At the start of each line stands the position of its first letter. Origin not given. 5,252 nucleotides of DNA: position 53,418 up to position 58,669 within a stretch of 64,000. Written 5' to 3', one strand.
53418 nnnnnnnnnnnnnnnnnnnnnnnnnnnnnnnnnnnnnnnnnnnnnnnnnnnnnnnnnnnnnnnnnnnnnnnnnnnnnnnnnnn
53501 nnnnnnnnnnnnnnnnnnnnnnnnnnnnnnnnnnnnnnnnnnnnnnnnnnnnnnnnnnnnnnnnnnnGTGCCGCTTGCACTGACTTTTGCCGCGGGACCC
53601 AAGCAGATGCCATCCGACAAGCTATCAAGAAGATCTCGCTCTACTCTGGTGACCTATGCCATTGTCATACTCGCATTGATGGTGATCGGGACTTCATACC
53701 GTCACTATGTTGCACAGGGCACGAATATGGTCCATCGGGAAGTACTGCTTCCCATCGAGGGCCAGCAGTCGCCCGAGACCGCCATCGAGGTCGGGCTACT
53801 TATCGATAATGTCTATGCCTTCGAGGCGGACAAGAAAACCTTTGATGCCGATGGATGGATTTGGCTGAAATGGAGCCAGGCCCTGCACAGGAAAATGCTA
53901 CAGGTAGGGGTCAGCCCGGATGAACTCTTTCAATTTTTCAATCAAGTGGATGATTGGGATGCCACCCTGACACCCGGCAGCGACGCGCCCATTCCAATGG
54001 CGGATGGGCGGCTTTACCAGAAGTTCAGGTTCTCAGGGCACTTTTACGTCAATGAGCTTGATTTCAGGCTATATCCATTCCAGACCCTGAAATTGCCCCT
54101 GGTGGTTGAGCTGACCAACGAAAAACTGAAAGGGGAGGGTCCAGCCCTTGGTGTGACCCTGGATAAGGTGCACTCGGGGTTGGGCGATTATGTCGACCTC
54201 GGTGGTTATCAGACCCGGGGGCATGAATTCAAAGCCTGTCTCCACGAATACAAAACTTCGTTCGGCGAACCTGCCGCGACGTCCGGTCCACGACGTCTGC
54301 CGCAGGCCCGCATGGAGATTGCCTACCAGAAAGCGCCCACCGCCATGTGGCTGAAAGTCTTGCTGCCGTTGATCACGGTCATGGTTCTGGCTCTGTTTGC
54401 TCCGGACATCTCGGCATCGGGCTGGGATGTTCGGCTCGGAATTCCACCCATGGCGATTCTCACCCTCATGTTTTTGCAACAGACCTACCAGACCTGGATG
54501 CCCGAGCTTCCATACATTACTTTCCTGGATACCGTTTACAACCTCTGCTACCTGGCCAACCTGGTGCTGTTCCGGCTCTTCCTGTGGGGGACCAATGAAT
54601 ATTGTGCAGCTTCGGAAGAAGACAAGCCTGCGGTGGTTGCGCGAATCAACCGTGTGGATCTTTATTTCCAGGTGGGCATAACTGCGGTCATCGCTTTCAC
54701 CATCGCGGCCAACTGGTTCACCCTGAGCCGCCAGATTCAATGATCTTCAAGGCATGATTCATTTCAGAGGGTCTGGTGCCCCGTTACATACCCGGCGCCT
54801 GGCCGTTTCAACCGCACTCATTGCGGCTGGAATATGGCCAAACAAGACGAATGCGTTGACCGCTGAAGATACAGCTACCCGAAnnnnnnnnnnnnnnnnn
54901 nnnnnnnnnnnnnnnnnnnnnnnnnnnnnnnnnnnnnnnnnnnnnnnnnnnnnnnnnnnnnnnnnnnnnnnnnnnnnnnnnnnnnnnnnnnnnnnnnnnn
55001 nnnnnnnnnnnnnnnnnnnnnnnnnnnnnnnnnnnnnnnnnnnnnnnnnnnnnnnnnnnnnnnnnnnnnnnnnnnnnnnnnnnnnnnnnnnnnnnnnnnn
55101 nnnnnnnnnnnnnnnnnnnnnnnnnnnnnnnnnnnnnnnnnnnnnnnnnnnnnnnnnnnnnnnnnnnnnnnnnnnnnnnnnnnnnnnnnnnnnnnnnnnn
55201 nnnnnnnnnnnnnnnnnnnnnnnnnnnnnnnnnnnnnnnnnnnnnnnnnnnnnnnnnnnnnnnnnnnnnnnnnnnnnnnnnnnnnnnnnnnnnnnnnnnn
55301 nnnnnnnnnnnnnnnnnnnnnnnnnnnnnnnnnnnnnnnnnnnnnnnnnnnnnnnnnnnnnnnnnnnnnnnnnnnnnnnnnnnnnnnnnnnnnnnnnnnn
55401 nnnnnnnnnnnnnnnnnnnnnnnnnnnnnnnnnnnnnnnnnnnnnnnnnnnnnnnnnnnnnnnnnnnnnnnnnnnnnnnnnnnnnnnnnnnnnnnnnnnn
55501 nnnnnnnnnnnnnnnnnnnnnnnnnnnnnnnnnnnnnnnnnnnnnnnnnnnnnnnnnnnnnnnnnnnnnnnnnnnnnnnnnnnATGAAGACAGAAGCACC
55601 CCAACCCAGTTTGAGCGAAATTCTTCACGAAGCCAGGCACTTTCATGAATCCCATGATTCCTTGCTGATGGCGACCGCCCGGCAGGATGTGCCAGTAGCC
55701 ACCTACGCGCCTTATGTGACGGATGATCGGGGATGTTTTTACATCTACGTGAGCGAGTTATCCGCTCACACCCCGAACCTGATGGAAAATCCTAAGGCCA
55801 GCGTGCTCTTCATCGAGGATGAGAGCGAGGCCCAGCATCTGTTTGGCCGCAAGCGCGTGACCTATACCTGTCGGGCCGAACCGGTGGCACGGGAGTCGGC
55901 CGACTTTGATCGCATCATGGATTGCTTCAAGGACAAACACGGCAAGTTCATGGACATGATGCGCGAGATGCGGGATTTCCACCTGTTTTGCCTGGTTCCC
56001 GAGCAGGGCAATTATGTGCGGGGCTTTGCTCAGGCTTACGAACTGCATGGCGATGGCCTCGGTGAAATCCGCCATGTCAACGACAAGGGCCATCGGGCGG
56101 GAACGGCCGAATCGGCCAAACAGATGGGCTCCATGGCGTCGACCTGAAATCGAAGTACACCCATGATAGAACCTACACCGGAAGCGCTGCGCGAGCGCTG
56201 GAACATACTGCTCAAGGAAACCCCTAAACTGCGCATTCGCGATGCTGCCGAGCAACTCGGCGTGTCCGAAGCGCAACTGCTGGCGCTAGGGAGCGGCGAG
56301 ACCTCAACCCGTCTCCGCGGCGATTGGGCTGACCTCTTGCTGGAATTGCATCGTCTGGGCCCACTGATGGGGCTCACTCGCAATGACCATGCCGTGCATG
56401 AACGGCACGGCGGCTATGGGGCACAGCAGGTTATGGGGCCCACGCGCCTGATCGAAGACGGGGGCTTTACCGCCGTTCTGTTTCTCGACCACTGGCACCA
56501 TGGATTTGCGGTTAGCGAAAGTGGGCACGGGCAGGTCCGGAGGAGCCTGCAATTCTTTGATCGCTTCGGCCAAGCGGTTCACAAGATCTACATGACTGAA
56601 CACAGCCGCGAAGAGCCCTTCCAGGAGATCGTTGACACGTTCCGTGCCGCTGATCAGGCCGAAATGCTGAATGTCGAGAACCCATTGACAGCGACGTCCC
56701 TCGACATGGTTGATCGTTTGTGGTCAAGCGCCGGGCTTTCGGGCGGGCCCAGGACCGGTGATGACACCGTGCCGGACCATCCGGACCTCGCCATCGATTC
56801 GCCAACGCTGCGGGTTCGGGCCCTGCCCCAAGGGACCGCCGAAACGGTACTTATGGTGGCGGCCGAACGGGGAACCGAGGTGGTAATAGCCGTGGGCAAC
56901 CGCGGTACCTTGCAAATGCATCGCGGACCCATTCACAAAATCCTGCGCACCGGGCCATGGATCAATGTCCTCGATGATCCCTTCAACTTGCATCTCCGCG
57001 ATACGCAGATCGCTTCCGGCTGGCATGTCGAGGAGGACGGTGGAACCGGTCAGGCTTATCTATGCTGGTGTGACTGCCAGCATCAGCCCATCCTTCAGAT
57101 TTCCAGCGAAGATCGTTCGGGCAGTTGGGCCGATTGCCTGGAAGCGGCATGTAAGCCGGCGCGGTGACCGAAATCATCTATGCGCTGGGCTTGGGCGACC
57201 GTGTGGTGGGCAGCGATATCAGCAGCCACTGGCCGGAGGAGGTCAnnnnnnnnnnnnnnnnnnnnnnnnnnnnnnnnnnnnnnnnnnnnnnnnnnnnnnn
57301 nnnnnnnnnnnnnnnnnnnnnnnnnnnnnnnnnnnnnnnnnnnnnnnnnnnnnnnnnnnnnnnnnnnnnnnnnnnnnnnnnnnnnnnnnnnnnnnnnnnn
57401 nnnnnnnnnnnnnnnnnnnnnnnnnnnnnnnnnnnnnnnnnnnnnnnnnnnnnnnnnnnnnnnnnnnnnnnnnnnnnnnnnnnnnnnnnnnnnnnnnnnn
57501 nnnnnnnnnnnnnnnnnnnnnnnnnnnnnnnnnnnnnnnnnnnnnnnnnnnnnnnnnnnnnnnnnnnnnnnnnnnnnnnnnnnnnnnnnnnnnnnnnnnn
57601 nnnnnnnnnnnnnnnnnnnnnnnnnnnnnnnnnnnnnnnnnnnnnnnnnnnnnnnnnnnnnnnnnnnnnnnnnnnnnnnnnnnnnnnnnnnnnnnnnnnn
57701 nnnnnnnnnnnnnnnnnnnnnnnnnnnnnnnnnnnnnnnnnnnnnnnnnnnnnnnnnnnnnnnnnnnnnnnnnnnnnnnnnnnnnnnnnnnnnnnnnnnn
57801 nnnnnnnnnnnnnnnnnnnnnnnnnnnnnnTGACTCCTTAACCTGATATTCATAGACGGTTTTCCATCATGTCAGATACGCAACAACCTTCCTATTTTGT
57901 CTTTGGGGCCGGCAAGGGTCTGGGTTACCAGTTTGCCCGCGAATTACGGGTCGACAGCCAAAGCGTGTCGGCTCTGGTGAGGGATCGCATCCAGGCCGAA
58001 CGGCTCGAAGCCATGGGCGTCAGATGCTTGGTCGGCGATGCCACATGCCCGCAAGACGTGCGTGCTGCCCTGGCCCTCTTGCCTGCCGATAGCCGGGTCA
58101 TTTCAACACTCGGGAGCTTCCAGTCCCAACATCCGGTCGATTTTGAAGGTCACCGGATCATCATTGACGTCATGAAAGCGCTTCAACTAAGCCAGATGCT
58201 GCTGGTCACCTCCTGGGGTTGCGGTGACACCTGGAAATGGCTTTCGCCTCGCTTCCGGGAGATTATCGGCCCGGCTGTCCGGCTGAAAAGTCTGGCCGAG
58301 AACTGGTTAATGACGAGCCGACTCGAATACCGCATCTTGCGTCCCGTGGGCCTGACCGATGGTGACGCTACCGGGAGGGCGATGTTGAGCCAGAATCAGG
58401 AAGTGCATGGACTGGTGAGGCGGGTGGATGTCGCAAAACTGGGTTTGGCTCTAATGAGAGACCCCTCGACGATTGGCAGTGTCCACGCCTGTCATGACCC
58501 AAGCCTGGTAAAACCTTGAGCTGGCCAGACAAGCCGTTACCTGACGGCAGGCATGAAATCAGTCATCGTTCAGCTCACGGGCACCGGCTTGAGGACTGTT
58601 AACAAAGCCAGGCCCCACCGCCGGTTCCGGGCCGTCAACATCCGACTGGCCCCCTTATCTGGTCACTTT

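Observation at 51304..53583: In-frame STAS domain fused to acetyl-CoA synthetase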

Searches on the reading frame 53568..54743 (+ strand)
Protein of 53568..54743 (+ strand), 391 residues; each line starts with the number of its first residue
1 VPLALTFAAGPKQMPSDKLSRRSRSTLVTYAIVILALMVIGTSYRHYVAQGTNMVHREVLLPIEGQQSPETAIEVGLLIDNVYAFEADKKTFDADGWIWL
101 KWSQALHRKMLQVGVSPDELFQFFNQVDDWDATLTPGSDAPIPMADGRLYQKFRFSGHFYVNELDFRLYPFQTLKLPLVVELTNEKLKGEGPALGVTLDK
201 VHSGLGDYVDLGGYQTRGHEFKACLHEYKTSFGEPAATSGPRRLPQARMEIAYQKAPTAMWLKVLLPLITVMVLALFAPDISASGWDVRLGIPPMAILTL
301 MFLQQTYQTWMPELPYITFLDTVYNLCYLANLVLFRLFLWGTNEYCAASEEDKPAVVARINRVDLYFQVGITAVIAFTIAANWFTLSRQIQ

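Call 24: search_protein_families(library=pfam, proteins=[window:53568-54743:+], max_evalue=0.001)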
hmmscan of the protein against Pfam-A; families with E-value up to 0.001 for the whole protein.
window:53568-54743:+ (391 aa): 0 families

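Call 65: search_solved_structures(query=window:53568-54740:+, max_evalue=1)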
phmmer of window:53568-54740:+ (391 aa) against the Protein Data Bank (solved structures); distinct sequences matched with E-value up to 1: 47.
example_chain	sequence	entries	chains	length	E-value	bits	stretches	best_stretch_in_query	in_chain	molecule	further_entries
5osa_A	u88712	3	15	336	1.8e-05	26.9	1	73-375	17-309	Proton-gated ion channel,Gamma-aminobutyric acid receptor subunit alpha-1,Gamma-aminobutyr | Proton-gated ion channel,Gamma-aminobutyric acid receptor subunit a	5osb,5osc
6cdu_A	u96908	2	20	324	5.3e-05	25.4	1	73-372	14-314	chimeric alpha1GABAA receptor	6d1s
4twd_A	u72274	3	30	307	5.6e-05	25.3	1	73-352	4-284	Cys-loop ligand-gated ion channel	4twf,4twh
8d67_A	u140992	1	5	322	0.00022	23.3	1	73-384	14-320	Erwinia ligand-gated ion channel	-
6hjx_C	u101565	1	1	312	0.00046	22.3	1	73-352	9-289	Cys-loop ligand-gated ion channel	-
3uq4_A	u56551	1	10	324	0.00046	22.3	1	73-352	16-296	Gamma-aminobutyric-acid receptor subunit beta-1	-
6hjx_B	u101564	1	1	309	0.00056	22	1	73-348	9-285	Cys-loop ligand-gated ion channel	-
6hjx_A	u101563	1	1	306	0.00059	21.9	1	73-348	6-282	Cys-loop ligand-gated ion channel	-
2yn6_A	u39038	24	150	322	0.00059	21.9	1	73-352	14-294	PENTAMERIC LIGAND-GATED ION CHANNEL ELIC | ELIC Pentameric Ligand Gated Ion Channel from Erwinia Chrysanthemi | Gamma-aminobutyric-acid receptor subunit beta-1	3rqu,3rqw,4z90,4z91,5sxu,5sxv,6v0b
6hjx_E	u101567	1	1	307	0.00061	21.9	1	73-348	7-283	Cys-loop ligand-gated ion channel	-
6hjx_D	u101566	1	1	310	0.00061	21.9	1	73-352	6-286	Cys-loop ligand-gated ion channel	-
6hk0_A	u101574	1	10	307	0.00068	21.7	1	73-352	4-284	Cys-loop ligand-gated ion channel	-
3uq5_A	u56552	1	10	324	0.00072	21.6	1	73-352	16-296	Gamma-aminobutyric-acid receptor subunit beta-1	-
6v03_A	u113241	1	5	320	0.0008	21.5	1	73-352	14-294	Gamma-aminobutyric-acid receptor subunit beta-1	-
6ssi_A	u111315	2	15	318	0.00081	21.5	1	73-352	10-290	Cys-loop ligand-gated ion channel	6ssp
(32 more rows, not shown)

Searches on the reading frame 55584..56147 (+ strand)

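Call 24: search_protein_families(library=pfam, proteins=[window:55584-56147:+], max_evalue=0.001)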
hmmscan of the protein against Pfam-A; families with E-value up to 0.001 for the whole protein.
window:55584-56147:+ (187 aa): 2 families
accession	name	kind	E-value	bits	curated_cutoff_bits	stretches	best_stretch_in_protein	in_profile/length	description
PF01243.27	PNPOx_N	-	1.4e-14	54.9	28.1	1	15-145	3-119/120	Pyridoxamine 5'-phosphate oxidase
PF13883.13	CREG_beta-barrel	-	3.3e-07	30.9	27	1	34-150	32-156/167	CREG, beta-barrel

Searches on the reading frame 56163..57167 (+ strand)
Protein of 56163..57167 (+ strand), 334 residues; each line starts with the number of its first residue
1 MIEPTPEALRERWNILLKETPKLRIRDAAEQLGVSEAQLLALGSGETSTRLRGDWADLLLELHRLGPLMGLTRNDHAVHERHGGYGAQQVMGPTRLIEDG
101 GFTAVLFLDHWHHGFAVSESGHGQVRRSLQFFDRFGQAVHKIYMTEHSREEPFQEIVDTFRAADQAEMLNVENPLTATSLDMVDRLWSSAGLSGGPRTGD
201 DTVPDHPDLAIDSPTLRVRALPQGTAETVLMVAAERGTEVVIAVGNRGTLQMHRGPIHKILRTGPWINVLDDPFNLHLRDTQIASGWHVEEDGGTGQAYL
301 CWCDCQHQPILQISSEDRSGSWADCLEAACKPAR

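Call 24: search_protein_families(library=pfam, proteins=[window:56163-57167:+], max_evalue=0.001)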
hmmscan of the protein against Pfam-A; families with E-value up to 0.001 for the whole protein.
window:56163-57167:+ (334 aa): 2 families
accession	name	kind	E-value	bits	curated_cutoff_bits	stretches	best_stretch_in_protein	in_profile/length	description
PF05171.18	HemS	-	3.3e-53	179.4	24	2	33-160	1-128/128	Haemin-degrading HemS.ChuX domain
PF06228.19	ChuX_HutX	-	1.1e-40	139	25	2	29-154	1-125/134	Haem utilisation ChuX/HutX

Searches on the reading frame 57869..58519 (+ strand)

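Call 24: search_protein_families(library=pfam, proteins=[window:57869-58519:+], max_evalue=0.001)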
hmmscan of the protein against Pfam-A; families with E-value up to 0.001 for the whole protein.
window:57869-58519:+ (216 aa): 1 family
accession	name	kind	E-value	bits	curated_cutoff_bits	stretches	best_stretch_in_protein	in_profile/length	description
PF13460.12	NAD_binding_10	-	1.6e-27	97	27.2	1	13-199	1-184/184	NAD(P)H-binding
